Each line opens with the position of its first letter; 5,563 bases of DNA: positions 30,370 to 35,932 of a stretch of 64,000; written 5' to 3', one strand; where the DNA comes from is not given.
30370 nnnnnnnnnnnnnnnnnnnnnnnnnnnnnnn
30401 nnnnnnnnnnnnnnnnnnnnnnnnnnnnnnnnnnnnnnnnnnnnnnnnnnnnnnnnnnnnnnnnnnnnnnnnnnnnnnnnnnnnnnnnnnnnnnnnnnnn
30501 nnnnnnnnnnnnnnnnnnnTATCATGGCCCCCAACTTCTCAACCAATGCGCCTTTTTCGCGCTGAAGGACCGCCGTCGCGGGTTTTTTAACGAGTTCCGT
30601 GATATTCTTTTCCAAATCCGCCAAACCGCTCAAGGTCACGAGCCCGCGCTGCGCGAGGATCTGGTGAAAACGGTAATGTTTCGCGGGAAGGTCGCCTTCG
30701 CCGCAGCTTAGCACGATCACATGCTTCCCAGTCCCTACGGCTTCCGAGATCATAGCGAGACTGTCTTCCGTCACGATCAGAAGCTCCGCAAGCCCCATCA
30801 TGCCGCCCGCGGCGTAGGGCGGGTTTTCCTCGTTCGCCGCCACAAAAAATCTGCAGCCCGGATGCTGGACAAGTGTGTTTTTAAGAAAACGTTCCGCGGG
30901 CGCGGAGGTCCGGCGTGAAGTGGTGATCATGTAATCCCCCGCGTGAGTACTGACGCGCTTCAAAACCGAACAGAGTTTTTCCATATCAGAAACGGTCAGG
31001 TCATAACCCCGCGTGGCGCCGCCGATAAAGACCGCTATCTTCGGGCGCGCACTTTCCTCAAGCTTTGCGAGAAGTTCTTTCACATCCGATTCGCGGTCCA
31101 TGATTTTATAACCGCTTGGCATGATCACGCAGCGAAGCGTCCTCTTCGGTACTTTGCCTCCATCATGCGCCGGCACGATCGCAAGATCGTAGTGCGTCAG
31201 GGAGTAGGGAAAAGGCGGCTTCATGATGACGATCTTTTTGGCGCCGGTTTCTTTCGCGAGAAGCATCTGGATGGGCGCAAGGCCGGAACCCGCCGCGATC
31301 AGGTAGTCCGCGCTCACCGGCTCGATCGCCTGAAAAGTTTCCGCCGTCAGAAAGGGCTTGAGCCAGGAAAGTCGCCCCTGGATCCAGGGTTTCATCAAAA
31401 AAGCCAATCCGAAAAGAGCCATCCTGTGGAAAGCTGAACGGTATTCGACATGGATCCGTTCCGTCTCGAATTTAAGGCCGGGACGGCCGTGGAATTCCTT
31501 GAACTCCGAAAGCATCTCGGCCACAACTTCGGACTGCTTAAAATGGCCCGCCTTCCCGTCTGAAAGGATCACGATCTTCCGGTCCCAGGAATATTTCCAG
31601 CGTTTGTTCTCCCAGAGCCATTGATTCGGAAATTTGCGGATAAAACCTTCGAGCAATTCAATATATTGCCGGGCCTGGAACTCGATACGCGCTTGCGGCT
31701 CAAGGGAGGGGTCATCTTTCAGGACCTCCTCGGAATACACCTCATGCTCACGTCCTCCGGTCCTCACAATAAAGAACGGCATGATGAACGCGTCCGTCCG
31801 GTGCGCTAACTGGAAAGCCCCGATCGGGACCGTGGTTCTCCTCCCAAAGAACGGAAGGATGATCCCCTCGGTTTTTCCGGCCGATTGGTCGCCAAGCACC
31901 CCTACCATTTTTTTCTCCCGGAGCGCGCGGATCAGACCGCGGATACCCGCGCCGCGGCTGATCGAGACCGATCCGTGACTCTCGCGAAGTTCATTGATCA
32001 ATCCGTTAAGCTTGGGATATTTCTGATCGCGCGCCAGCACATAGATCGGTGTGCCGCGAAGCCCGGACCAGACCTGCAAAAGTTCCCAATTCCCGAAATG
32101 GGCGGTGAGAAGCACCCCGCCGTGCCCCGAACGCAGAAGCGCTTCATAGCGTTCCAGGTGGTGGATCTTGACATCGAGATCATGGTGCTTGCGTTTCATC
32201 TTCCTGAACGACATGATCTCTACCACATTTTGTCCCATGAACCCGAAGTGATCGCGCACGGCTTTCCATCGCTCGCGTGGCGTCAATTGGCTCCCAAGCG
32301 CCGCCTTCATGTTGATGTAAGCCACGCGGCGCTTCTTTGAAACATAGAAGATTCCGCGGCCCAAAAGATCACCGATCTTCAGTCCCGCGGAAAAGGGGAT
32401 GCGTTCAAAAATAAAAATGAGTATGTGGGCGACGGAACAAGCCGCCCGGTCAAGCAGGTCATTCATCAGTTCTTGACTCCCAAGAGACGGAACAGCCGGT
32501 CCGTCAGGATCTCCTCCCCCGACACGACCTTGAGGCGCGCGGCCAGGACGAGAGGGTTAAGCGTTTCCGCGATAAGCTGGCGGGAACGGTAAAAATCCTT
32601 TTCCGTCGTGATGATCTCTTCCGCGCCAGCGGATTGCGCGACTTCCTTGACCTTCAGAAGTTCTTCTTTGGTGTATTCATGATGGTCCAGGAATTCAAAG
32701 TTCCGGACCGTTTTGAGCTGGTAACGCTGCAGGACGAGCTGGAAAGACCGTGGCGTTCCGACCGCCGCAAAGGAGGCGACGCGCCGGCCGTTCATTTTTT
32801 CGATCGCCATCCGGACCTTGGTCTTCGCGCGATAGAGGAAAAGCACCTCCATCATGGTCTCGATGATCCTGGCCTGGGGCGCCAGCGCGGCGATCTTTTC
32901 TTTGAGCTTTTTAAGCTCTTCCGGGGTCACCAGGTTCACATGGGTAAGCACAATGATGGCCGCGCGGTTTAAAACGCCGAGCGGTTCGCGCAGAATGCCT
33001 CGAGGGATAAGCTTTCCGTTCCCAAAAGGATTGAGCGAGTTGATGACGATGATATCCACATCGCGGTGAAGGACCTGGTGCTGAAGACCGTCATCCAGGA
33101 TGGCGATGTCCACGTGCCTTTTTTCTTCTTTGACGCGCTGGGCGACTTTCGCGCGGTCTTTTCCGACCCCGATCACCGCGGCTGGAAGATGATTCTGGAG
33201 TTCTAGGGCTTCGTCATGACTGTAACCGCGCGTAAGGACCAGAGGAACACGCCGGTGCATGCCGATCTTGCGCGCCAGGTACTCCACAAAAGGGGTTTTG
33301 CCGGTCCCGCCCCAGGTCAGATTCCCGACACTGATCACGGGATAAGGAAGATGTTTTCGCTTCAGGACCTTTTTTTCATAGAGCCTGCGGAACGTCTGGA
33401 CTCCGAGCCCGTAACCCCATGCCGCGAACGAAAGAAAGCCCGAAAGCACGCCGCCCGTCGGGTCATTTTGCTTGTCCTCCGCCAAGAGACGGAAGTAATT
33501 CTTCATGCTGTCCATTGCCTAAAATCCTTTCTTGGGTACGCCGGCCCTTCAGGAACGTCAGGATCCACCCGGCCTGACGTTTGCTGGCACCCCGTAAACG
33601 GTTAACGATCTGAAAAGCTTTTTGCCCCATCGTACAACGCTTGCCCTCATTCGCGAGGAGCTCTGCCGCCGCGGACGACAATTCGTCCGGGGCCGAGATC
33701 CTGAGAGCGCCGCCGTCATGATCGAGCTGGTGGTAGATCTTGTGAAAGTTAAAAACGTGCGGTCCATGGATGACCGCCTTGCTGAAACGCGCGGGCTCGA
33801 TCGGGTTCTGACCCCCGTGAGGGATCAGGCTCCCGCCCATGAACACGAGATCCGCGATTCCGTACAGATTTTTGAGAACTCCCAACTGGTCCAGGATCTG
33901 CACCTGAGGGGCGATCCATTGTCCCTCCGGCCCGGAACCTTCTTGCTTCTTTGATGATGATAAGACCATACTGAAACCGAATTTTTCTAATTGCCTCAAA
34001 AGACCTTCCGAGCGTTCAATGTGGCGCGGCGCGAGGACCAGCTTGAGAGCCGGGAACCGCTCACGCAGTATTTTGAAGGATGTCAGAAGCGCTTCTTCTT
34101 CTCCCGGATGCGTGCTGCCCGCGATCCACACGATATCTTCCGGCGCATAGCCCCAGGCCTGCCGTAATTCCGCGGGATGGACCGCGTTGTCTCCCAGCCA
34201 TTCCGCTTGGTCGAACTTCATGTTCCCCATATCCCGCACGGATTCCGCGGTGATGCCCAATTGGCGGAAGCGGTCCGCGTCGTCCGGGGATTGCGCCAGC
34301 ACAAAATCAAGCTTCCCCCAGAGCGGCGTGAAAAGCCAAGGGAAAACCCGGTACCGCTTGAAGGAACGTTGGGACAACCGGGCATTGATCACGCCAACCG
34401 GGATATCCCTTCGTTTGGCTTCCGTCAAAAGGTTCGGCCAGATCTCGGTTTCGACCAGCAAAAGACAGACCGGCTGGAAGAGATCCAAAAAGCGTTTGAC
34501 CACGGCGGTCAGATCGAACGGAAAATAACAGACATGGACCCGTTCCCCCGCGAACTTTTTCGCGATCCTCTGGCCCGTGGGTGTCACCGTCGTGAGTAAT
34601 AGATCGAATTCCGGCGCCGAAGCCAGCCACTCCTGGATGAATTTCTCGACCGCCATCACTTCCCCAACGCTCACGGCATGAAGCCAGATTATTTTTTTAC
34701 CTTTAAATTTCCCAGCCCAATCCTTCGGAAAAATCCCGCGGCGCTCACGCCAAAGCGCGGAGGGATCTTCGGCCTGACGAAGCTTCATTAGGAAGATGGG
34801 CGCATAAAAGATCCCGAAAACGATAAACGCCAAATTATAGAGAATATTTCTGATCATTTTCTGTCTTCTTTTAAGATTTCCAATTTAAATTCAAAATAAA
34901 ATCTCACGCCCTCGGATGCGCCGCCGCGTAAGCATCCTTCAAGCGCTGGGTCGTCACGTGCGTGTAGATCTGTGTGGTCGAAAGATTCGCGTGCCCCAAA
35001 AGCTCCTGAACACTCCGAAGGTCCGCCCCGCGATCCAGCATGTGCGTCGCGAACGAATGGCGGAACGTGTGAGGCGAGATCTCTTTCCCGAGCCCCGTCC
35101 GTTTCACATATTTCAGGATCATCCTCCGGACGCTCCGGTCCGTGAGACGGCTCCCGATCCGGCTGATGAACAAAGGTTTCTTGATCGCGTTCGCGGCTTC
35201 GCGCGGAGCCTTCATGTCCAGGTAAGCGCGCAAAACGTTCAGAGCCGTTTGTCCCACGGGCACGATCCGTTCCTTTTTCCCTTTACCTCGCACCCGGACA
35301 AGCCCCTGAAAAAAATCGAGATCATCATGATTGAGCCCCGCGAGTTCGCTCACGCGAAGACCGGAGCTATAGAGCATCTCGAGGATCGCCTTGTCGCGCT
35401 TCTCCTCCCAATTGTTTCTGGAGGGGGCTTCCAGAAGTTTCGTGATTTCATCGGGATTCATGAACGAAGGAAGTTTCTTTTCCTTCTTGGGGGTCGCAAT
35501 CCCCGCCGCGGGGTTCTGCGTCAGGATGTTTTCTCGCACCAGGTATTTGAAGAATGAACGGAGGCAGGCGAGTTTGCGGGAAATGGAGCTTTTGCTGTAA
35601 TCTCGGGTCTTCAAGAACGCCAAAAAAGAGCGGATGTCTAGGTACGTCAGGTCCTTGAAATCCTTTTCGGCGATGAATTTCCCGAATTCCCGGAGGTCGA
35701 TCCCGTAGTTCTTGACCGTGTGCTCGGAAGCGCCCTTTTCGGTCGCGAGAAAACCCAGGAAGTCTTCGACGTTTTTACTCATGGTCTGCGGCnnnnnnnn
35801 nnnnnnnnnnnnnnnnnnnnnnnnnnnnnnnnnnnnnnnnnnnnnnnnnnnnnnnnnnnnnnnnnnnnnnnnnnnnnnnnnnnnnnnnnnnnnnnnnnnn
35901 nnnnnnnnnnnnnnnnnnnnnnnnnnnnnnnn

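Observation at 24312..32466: Expanded LPS inner-core module: four tandem GT9 paralogs, a GT4-GT9 fusion and an LpxL-DUF1022 fusion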

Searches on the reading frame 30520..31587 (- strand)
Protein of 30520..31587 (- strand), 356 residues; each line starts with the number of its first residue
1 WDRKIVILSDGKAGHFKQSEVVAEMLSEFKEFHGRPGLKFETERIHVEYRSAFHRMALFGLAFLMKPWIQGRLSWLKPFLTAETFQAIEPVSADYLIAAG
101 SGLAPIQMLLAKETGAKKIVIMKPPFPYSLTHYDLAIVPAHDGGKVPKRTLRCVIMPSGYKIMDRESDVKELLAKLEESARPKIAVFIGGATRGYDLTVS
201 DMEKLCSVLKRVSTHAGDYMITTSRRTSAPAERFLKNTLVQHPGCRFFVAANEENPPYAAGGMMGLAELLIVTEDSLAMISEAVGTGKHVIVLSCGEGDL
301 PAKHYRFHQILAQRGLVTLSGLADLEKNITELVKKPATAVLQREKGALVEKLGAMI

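Call 45: search_solved_structures(query=window:30520-31587:-, max_evalue=10)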
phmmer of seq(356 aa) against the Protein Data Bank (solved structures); distinct sequences matched with E-value up to 10: 8.
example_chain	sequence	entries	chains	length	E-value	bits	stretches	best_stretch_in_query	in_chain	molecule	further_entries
11kh_IF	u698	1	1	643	0.054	16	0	196-230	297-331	IFRD2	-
1w5f_A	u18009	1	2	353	0.15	14.5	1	93-243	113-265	CELL DIVISION PROTEIN FTSZ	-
3fs2_A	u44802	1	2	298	0.4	13.1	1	166-205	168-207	2-dehydro-3-deoxyphosphooctonate aldolase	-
4il5_A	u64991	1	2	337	0.91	12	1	179-291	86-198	Cysteine synthase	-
3bm5_A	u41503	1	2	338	0.91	12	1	179-291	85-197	Cysteine synthase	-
4jbn_A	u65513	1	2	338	0.91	12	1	179-291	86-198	Cysteine synthase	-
4jbl_A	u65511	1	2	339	0.92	11.9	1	179-291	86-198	Cysteine synthase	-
2pqm_A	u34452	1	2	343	0.95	11.9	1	179-291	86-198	Cysteine synthase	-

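Call 52: predict_structure(alignment_id=A2)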
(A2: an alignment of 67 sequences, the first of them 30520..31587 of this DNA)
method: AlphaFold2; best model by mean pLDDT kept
length: 356 residues; sequences in the alignment: 67
mean_pLDDT: 92.9   pTM: 0.87
mean pLDDT of the five models: 92.9, 92.6, 92.4, 91.8, 91.7
residues with pLDDT >= 90: 295; 70-90: 57; 50-70: 4; < 50: 0
segments of 3 or more residues with pLDDT < 50: none
pLDDT, mean of each block of 10 residues (from residue 1): 93 89 94 89 97 97 96 97 97 94 94 97 93 95 90 89 82 86 94 92 97 94 95 94 93 92 95 94 93 90 93 95 97 84 90 92
secondary structure, 60 per line:
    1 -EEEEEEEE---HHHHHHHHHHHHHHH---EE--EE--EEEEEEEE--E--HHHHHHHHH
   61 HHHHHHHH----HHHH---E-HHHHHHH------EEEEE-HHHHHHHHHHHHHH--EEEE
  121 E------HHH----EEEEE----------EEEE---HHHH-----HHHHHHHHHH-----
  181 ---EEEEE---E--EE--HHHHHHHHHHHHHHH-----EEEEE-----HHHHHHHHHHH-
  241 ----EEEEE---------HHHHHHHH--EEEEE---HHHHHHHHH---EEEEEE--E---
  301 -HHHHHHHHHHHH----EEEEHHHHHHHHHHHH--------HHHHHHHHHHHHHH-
elements in order: E2-9 H13-27 E39-46 H52-68 H73-76 H82-88 E95-99 H101-114 E117-121 E135-139 E150-153 H157-160 H166-175 E184-188 H199-213 E219-223 H229-239 E245-249 H259-266 E269-273 H277-285 E289-294 H302-313 E318-321 H322-333 H342-355

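Call 74: search_protein_representatives(protein=window:30520-31587:-)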
Query: 356 residues. Proteins with E-value up to 0.001 (for the whole library): 2573; up to 1e-10: 859; up to 1e-30: 142. The best 150 are listed.
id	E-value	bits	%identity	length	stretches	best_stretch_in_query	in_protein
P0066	4.1e-184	628.0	80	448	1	1-356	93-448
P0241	1.1e-81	291.2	41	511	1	1-352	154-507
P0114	3.9e-79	282.8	41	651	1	1-339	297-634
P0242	1.1e-74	268.2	39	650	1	3-353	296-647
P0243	2.2e-72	260.6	41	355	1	3-352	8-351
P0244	3.3e-72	260.1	40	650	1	1-352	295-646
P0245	8.6e-68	245.5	42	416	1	3-317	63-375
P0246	1.1e-66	241.9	43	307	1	49-352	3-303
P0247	1.4e-64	235.0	40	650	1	3-331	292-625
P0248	3.1e-64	233.8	40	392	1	3-329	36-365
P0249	1.0e-63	232.1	41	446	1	4-314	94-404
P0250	8.4e-62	225.8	38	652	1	3-352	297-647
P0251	2.9e-60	220.8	37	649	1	2-351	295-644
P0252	6.7e-60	219.6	36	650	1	3-332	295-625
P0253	1.8e-59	218.1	39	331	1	36-352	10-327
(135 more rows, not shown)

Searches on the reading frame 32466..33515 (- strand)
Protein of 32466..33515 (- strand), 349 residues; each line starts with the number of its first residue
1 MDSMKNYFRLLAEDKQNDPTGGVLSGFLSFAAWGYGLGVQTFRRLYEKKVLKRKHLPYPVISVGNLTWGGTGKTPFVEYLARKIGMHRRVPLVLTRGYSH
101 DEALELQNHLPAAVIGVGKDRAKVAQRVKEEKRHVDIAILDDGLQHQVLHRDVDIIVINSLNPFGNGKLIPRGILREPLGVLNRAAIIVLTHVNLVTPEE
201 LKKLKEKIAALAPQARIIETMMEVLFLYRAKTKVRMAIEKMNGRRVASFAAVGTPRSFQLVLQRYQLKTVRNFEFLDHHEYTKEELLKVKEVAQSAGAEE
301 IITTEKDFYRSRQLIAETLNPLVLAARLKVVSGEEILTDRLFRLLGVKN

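Call 3: search_protein_families(library=pfam, proteins=[window:32466-33515:-], max_evalue=0.01)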
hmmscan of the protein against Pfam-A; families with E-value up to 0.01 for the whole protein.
window:32466-33515:- (349 aa): 1 family
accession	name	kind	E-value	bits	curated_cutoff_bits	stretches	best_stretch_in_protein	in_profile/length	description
PF02606.20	LpxK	-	1.3e-62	212.3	27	2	101-338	97-320/328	Tetraacyldisaccharide-1-P 4'-kinase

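Call 4: search_protein_families(library=ncbifam, proteins=[window:32466-33515:-], max_evalue=0.01)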
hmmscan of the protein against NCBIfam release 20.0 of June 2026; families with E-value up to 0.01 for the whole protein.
window:32466-33515:- (349 aa): 2 families
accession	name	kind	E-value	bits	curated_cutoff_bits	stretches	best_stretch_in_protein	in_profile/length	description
TIGR00682.1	lpxK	equivalog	1.3e-47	162.5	91.95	2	101-319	95-299/324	tetraacyldisaccharide 4'-kinase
NF001892.0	PRK00652.1-5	equivalog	8.5e-23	80.9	327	3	46-99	40-89/308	tetraacyldisaccharide 4'-kinase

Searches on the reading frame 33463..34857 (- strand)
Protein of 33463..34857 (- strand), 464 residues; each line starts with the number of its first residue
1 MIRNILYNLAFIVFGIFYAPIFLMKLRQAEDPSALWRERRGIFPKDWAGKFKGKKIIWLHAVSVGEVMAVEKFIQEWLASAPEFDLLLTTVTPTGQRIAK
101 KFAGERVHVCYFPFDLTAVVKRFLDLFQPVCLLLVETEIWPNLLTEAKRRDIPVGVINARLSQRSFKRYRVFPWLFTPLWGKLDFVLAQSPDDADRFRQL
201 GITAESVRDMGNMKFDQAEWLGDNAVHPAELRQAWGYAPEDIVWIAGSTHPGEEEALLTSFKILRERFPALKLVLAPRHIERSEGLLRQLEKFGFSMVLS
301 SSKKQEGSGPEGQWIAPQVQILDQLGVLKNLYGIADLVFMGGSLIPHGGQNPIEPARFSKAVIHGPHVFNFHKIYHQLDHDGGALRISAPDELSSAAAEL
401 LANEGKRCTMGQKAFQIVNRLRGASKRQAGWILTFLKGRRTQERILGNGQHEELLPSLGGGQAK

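Call 3: search_protein_families(library=pfam, proteins=[window:33463-34857:-], max_evalue=0.01)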
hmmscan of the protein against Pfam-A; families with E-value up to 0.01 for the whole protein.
window:33463-34857:- (464 aa): 1 family
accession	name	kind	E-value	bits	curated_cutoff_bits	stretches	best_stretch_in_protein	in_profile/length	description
PF04413.22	Glycos_transf_N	-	3.1e-64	216.2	23.9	1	36-217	3-179/179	3-Deoxy-D-manno-octulosonic-acid transferase (kdotransferase)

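Call 4: search_protein_families(library=ncbifam, proteins=[window:33463-34857:-], max_evalue=0.01)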
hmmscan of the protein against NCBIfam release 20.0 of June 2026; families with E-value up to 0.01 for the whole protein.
window:33463-34857:- (464 aa): 5 families
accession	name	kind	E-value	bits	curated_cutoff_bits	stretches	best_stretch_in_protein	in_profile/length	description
NF004388.0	PRK05749.1-4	equivalog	4.7e-107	358.1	438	1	4-429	4-414/425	lipid IV(A) 3-deoxy-D-manno-octulosonic acid transferase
NF004386.0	PRK05749.1-2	equivalog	8.6e-95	318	524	1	5-438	4-429/433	lipid IV(A) 3-deoxy-D-manno-octulosonic acid transferase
NF004385.0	PRK05749.1-1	equivalog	7.7e-83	278.5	590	1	8-428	8-412/425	lipid IV(A) 3-deoxy-D-manno-octulosonic acid transferase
NF004389.0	PRK05749.1-5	equivalog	7.1e-79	265.5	363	1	5-410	3-385/402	lipid IV(A) 3-deoxy-D-manno-octulosonic acid transferase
NF004387.0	PRK05749.1-3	equivalog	5.3e-75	252.8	617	1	37-437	43-424/440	lipid IV(A) 3-deoxy-D-manno-octulosonic acid transferase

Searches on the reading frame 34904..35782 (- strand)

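Call 3: search_protein_families(library=pfam, proteins=[window:34904-35782:-], max_evalue=0.01)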
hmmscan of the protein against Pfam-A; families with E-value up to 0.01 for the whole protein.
window:34904-35782:- (292 aa): 4 families
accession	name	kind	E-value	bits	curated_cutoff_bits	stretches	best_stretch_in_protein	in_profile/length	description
PF00589.27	Phage_integrase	-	1.3e-49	168.7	27.1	1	107-279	2-171/172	Phage integrase family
PF02899.23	Phage_int_SAM_1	-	8e-21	74.5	22.3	1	5-85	1-83/83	Phage integrase, N-terminal SAM-like domain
PF13495.12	Phage_int_SAM_4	-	3.1e-11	43.9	27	1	16-85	12-82/85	Phage integrase, N-terminal SAM-like domain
PF13102.12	Phage_int_SAM_5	-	3.6e-09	37.3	22.3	1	18-92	17-95/98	Phage integrase SAM-like domain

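Call 4: search_protein_families(library=ncbifam, proteins=[window:34904-35782:-], max_evalue=0.01)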
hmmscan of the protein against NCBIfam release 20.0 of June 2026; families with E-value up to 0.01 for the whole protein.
window:34904-35782:- (292 aa): 14 families
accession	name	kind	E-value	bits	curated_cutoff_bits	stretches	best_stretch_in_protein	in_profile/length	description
TIGR02224.1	recomb_XerC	equivalog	2.2e-109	365.4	335.15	1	6-292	1-293/295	tyrosine recombinase XerC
TIGR02225.1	recomb_XerD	equivalog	9.6e-102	340.2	329.6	1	6-292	1-290/290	site-specific tyrosine recombinase XerD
NF001399.0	PRK00283.1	subfamily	2.2e-96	322.6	279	1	2-292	6-299/300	tyrosine recombinase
NF040815.2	recomb_XerA_Arch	equivalog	2.6e-77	260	220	1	7-285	2-263/263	site-specific tyrosine recombinase/integron integrase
NF002331.0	PRK01287.1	subfamily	3.9e-66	223.5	371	1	14-290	38-326/365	site-specific tyrosine recombinase XerC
TIGR02249.1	integrase_gron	subfamily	1.5e-44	152.7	265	2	213-279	237-303/315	integron integrase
NF003462.0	PRK05084.1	equivalog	4.8e-43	147.3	267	2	126-286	193-354/360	tyrosine recombinase XerS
NF011946.0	PRK15417.1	equivalog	1.6e-28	99.9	435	2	213-278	252-317/337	integron integrase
NF007371.0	PRK09871.1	subfamily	6.3e-20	71.5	222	1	112-281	11-179/198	tyrosine-type DNA invertase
NF007370.0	PRK09870.1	subfamily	6.1e-17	61.9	221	1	100-287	5-190/200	tyrosine-type DNA invertase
NF040693.1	recomb_GmtY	equivalog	1.8e-08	34.1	340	1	215-282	367-438/441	gamma-mobile-trio recombinase GmtY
NF002685.0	PRK02436.1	equivalog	9e-07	29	178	1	3-269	3-239/245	site-specific tyrosine recombinase XerD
NF041502.1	integrase_1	equivalog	3.5e-05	22.7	350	1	222-280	306-364/484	site-specific integrase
NF047926.1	integrase_GmtZ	equivalog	0.0032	15.5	600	0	220-289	415-483/784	gamma-mobile-trio integrase GmtZ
